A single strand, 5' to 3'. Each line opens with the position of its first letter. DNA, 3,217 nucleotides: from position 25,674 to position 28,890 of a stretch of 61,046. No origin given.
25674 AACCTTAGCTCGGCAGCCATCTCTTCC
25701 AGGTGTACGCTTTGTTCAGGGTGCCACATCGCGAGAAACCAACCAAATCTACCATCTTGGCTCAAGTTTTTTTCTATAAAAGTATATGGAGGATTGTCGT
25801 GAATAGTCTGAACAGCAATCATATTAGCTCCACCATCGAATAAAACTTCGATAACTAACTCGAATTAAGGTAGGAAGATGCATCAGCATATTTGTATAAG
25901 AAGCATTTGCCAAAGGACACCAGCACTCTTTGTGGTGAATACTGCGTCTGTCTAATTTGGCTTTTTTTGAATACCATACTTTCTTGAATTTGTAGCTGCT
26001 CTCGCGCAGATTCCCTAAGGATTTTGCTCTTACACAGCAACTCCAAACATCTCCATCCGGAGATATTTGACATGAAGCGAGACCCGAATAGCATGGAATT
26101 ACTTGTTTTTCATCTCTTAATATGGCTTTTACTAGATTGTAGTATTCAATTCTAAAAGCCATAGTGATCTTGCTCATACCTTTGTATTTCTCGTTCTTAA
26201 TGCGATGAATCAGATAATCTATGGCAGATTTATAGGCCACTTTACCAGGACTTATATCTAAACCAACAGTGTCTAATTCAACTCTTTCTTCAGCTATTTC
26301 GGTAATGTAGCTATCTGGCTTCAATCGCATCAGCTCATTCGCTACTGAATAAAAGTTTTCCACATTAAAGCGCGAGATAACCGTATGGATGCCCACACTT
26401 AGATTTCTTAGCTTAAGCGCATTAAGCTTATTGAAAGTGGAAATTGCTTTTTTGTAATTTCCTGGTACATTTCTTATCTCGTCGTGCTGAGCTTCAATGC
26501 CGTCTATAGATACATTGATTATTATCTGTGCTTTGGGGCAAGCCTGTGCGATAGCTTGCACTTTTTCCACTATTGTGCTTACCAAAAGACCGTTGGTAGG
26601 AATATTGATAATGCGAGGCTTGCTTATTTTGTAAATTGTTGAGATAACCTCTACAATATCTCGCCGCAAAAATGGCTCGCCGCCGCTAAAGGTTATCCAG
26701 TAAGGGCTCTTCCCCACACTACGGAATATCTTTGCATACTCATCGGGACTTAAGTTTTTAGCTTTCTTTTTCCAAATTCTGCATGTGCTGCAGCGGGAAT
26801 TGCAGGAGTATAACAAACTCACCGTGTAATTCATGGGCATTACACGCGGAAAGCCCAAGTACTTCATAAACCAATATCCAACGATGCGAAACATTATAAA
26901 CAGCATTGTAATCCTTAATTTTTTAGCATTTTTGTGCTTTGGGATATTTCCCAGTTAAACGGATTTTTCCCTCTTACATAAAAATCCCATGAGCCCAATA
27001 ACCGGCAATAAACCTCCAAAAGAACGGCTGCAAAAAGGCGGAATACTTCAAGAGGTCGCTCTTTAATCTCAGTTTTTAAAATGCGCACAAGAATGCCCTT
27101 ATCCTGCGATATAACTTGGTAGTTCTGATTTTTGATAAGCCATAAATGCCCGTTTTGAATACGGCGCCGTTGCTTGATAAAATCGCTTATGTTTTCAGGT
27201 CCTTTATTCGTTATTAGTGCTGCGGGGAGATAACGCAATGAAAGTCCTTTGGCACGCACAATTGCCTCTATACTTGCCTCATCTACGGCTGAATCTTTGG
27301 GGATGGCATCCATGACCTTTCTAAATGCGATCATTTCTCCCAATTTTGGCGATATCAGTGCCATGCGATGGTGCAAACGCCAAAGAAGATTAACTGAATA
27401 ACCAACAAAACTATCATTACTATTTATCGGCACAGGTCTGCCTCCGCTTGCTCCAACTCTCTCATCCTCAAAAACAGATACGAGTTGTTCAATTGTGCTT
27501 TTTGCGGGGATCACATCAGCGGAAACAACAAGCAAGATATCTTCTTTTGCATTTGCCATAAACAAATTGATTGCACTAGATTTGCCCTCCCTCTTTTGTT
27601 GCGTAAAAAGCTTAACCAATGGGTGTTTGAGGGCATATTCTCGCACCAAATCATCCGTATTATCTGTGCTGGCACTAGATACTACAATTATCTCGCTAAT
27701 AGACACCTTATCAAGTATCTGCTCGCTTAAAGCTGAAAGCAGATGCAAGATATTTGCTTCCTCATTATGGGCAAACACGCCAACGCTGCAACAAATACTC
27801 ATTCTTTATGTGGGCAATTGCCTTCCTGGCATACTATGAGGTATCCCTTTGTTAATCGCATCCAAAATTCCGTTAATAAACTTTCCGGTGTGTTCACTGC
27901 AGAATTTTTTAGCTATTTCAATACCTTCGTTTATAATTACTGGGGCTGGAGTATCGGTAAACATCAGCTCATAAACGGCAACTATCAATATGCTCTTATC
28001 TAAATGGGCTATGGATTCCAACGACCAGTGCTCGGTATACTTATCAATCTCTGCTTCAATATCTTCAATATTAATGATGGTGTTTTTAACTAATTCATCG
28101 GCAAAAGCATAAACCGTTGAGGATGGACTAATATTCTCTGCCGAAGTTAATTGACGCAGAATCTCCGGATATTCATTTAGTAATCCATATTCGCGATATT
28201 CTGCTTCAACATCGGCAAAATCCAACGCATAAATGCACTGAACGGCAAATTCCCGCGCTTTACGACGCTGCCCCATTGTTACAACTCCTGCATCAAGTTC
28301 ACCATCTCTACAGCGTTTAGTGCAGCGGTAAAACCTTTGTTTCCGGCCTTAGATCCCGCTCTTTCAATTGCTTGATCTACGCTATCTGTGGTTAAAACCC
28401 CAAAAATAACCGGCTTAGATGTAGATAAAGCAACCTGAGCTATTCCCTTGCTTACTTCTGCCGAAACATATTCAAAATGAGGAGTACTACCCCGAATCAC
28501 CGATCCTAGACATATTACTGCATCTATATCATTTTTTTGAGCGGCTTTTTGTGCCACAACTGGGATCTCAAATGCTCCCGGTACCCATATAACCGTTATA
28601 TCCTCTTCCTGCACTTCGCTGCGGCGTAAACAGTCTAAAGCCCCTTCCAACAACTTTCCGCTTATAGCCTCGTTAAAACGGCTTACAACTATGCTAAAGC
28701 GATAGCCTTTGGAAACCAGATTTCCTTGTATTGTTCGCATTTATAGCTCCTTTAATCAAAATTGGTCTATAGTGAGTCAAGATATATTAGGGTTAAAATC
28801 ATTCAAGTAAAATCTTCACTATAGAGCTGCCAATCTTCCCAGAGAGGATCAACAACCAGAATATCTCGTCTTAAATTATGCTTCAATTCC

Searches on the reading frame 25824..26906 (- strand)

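Call 50: search_protein_families(library=pfam, proteins=[window:25824-26906:-], max_evalue=0.00001)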
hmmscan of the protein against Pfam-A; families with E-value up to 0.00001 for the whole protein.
window:25824-26906:- (360 aa): 2 families
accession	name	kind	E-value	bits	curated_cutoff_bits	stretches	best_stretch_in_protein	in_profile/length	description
PF04055.27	Radical_SAM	-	1.4e-15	58.3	29.5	1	33-190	5-164/166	Radical SAM superfamily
PF13186.11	SPASM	-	1.1e-06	29.2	21.5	1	272-328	1-63/67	Iron-sulfur cluster-binding domain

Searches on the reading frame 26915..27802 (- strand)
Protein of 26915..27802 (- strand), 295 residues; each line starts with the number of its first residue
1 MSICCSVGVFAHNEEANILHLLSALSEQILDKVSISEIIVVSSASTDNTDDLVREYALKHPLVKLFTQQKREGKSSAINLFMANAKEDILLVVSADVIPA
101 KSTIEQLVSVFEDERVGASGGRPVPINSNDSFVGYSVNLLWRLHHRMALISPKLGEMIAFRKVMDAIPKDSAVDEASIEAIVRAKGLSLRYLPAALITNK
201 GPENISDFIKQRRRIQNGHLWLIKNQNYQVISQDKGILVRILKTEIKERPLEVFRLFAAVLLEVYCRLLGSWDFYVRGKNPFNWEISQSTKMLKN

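Call 50: search_protein_families(library=pfam, proteins=[window:26915-27802:-], max_evalue=0.00001)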
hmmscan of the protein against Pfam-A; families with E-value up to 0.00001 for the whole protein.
window:26915-27802:- (295 aa): 2 families
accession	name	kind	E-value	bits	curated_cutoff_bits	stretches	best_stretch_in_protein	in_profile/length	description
PF00535.33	Glycos_transf_2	-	1e-23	84.5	23.3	1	6-137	1-129/168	Glycosyl transferase family 2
PF13641.12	Glyco_tranf_2_3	-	2.8e-12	47.6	27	1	5-217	3-229/230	Glycosyltransferase like family 2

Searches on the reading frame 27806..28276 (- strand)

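Call 50: search_protein_families(library=pfam, proteins=[window:27806-28276:-], max_evalue=0.00001)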
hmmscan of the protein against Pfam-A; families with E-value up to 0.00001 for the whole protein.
window:27806-28276:- (156 aa): 1 family
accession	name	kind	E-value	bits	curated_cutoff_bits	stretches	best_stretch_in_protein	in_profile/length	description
PF01029.23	NusB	-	1.7e-32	113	23.1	1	5-143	1-133/133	NusB family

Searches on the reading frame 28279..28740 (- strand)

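Call 50: search_protein_families(library=pfam, proteins=[window:28279-28740:-], max_evalue=0.00001)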
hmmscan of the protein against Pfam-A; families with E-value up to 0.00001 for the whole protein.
window:28279-28740:- (153 aa): 1 family
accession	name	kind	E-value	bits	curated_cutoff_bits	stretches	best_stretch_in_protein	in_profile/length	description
PF00885.24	DMRL_synthase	-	3.9e-59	199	26.7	1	13-150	2-138/139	6,7-dimethyl-8-ribityllumazine synthase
